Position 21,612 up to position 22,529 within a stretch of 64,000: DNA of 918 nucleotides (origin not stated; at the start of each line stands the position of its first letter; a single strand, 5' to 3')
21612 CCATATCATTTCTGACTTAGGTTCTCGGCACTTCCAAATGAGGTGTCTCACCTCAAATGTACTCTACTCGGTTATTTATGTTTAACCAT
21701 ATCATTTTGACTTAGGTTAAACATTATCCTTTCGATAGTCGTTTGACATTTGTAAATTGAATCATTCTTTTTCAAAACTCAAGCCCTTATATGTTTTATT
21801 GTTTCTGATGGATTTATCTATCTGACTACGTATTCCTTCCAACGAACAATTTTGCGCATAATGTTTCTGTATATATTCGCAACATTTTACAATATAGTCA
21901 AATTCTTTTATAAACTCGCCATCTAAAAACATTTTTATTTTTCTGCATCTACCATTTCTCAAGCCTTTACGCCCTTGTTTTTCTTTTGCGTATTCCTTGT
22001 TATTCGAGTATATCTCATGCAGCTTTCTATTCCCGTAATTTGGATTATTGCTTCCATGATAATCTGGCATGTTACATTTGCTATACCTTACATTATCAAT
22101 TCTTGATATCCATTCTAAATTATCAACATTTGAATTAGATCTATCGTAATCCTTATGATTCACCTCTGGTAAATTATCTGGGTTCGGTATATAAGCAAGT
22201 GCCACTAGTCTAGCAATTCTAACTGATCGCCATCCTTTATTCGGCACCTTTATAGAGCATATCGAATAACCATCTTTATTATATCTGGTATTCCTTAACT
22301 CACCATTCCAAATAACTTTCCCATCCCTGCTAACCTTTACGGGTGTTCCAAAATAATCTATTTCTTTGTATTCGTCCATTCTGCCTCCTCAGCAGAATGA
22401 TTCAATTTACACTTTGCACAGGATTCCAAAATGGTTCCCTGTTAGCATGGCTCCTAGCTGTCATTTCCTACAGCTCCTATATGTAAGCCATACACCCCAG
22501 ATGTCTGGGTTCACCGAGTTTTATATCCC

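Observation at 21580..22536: Possible second intron or HNH-endonuclease insertion splitting a roughly 970-aa gene (616-aa and 358-aa ORFs)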

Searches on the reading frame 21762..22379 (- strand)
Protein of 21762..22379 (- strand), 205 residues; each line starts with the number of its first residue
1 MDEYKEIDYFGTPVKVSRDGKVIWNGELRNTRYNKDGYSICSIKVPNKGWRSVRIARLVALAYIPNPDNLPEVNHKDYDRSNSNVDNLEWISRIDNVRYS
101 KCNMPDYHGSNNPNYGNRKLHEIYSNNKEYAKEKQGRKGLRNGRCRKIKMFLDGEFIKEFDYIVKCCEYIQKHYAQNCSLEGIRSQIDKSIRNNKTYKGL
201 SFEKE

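Call 4: search_protein_families(library=pfam, proteins=[window:21762-22379:-], max_evalue=0.1)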
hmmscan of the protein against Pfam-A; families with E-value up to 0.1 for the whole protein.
window:21762-22379:- (205 aa): 1 family
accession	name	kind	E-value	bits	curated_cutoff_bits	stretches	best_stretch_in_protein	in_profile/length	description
PF13392.12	HNH_3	-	4.7e-05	23.4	24.8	1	72-98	20-46/46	HNH endonuclease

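Call 47: search_protein_families(library=phrogs, proteins=[window:21762-22379:-], max_evalue=0.001)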
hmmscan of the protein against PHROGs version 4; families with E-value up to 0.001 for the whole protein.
window:21762-22379:- (205 aa): 7 families
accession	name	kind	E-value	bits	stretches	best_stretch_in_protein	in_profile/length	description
phrog_59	-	DNA, RNA and nucleotide metabolism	3.7e-21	77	1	1-198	137-320/423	HNH endonuclease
phrog_959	-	DNA, RNA and nucleotide metabolism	4.5e-21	76.1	1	3-123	7-129/138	HNH endonuclease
phrog_37683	-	unknown function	8.4e-10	39.2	1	16-101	123-209/279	-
phrog_1492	-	DNA, RNA and nucleotide metabolism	1.7e-09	38.4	1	18-98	77-157/414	HNH endonuclease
phrog_17657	-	DNA, RNA and nucleotide metabolism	2.1e-08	35.1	1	17-91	82-165/168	HNH endonuclease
phrog_826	-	DNA, RNA and nucleotide metabolism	9.3e-06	26.4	1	10-101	74-159/281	HNH endonuclease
phrog_99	-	DNA, RNA and nucleotide metabolism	0.00036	21.3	1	19-102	124-207/383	HNH endonuclease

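Call 48: search_solved_structures(query=window:21762-22379:-, max_evalue=1, show_alignments=1)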
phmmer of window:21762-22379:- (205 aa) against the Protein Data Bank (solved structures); distinct sequences matched with E-value up to 1: 6.
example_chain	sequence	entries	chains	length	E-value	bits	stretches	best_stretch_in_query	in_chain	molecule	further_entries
1u3e_M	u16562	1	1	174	0.00034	23.6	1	3-98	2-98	HNH homing endonuclease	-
1jrh_I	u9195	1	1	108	0.13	15.2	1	71-134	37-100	INTERFERON-GAMMA RECEPTOR ALPHA CHAIN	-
6e3k_C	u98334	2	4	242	0.25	14.2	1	71-135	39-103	Interferon gamma receptor 1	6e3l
1fyh_B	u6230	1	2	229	0.27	14.1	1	71-135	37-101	Interferon gamma receptor 1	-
1fg9_C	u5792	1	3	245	0.31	14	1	71-135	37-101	INTERFERON-GAMMA RECEPTOR ALPHA CHAIN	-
2crv_A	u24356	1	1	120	0.66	12.9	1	14-41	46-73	Translation initiation factor IF-2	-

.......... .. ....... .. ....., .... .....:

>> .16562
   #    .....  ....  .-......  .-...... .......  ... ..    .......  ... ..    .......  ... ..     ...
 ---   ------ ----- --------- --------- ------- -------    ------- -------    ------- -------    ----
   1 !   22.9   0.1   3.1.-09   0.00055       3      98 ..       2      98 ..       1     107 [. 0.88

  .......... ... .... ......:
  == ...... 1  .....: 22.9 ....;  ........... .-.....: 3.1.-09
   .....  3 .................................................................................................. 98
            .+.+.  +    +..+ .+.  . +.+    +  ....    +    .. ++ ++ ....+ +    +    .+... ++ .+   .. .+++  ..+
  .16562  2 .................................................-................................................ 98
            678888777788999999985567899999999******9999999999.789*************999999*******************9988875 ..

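Call 62: search_dna_similar(query=window:21762-22379:-, collection=phages, mode=protein, max_rows=30, max_evalue=1e-8)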
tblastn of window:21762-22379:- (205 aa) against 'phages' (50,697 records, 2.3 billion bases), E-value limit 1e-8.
Records with a match: 350; places in all: 383; records where one place covers at least 80% of the query: 33.
Best place of each record, by identity: 60-80% 11; <60% 339.
By first word of the organism name: Staphylococcus 40; Bacillus 39; Enterococcus 30; Lactobacillus 30; Escherichia 27; Bacteroides 23; Salmonella 21; Vibrio 14; uncultured 14; Klebsiella 14; and 26 more.
By host as written in the record: - 54; Bacteroides intestinalis DSM 108646 22; Staphylococcus aureus 13; Lactococcus lactis 11; Escherichia coli 10; Bacillus cereus 8; Staphylococcus carnosus TM300 8; Enterococcus faecalis 8; and 124 more.
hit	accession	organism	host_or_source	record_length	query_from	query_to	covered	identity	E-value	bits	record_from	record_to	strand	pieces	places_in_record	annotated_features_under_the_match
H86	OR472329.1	Vibrio phage vB_VibM_10AMN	Vibrio parahaemolyticus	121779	1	203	99%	32.6%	2e-12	71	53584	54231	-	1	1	hypothetical protein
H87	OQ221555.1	Bacteroides phage PhiCrAssBcn20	Bacteroides intestinalis DSM 108646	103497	1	178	87%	32.2%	2e-13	74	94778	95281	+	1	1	endonuclease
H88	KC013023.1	Leuconostoc phage LN04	Leuconostoc pseudomesenteroides LN02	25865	16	203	92%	29.8%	7e-9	61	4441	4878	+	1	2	putative HNH endonuclease | putative DNA polymerase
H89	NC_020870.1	Leuconostoc phage LN04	Leuconostoc pseudomesenteroides LN02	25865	16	203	92%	29.8%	7e-9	61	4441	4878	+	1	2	HNH endonuclease | DNA polymerase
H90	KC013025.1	Leuconostoc phage phiLN12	Leuconostoc pseudomesenteroides LN02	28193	16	203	92%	29.8%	7e-9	61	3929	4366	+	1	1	putative HNH endonuclease | putative DNA polymerase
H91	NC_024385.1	Leuconostoc phage phiLN12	Leuconostoc pseudomesenteroides LN02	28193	16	203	92%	29.8%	7e-9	61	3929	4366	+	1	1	HNH endonuclease | DNA polymerase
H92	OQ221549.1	Bacteroides phage PhiCrAssBcn14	Bacteroides intestinalis DSM 108646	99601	1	171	83%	31.8%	6e-13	72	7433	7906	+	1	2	endonuclease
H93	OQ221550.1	Bacteroides phage PhiCrAssBcn15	Bacteroides intestinalis DSM 108646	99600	1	171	83%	31.8%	6e-13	72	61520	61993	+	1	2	endonuclease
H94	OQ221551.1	Bacteroides phage PhiCrAssBcn16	Bacteroides intestinalis DSM 108646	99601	1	171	83%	31.8%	6e-13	72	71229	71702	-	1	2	endonuclease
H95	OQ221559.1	Bacteroides phage PhiCrAssBcn24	Bacteroides intestinalis DSM 108646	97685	1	171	83%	31.8%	6e-13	72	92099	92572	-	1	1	endonuclease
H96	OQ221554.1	Bacteroides phage PhiCrAssBcn19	Bacteroides intestinalis DSM 108646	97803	1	171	83%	31.8%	6e-13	72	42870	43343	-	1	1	endonuclease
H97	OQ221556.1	Bacteroides phage PhiCrAssBcn21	Bacteroides intestinalis DSM 108646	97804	1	171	83%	31.8%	6e-13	72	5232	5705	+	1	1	endonuclease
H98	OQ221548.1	Bacteroides phage PhiCrAssBcn13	Bacteroides intestinalis DSM 108646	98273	1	171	83%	31.8%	6e-13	72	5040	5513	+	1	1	endonuclease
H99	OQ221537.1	Bacteroides phage PhiCrAssBcn2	Bacteroides intestinalis DSM 108646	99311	1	171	83%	31.8%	6e-13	72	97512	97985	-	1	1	endonuclease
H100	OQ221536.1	Bacteroides phage PhiCrAssBcn1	Bacteroides intestinalis DSM 108646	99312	1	171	83%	31.8%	6e-13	72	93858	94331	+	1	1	endonuclease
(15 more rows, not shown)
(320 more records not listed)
